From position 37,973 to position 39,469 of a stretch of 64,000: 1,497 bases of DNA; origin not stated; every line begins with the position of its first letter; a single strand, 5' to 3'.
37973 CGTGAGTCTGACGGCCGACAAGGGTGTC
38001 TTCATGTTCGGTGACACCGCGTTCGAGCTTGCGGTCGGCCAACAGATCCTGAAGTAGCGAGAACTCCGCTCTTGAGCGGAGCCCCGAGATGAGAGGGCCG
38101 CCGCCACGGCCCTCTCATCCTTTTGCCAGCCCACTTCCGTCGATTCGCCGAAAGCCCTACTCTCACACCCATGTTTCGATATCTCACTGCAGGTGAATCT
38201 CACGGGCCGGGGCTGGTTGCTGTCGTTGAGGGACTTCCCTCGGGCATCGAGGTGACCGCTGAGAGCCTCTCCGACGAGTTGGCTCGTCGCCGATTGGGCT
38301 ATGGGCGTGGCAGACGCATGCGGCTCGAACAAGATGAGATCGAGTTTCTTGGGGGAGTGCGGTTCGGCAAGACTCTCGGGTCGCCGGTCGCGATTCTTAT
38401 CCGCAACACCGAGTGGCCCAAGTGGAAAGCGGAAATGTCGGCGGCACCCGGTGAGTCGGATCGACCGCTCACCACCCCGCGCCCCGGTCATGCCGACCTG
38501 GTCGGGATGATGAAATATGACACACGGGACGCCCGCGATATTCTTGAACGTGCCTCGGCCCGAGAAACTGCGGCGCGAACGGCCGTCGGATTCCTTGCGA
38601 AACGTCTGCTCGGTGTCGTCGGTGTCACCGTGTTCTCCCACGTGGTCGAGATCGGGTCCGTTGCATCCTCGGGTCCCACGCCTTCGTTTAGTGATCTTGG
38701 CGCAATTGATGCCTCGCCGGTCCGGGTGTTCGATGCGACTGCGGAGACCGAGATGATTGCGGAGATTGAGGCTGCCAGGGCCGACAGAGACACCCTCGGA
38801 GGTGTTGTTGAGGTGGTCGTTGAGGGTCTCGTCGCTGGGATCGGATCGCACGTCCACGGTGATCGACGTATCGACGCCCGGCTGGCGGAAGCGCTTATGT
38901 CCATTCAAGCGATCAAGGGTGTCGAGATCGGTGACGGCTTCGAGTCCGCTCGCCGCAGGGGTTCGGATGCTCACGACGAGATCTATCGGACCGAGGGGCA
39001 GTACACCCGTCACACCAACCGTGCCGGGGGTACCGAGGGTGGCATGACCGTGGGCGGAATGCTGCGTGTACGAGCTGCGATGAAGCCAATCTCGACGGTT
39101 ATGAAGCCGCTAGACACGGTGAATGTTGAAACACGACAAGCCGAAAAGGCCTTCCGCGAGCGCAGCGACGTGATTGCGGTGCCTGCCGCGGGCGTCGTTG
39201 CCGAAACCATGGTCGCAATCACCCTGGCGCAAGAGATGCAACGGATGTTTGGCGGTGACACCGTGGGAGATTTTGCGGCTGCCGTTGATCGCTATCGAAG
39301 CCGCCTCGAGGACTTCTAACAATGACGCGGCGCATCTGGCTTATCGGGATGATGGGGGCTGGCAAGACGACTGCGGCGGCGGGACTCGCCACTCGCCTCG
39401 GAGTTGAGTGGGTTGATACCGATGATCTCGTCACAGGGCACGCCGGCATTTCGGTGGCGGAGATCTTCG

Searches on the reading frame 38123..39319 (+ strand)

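Call 6: search_protein_families(library=pfam, proteins=[window:38123-39319:+], max_evalue=0.01)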
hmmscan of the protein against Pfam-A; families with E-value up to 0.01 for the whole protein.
window:38123-39319:+ (398 aa): 1 family
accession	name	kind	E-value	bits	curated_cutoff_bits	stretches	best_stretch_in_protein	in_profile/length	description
PF01264.26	Chorismate_synt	-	4.9e-114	380.9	27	1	18-372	1-326/327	Chorismate synthase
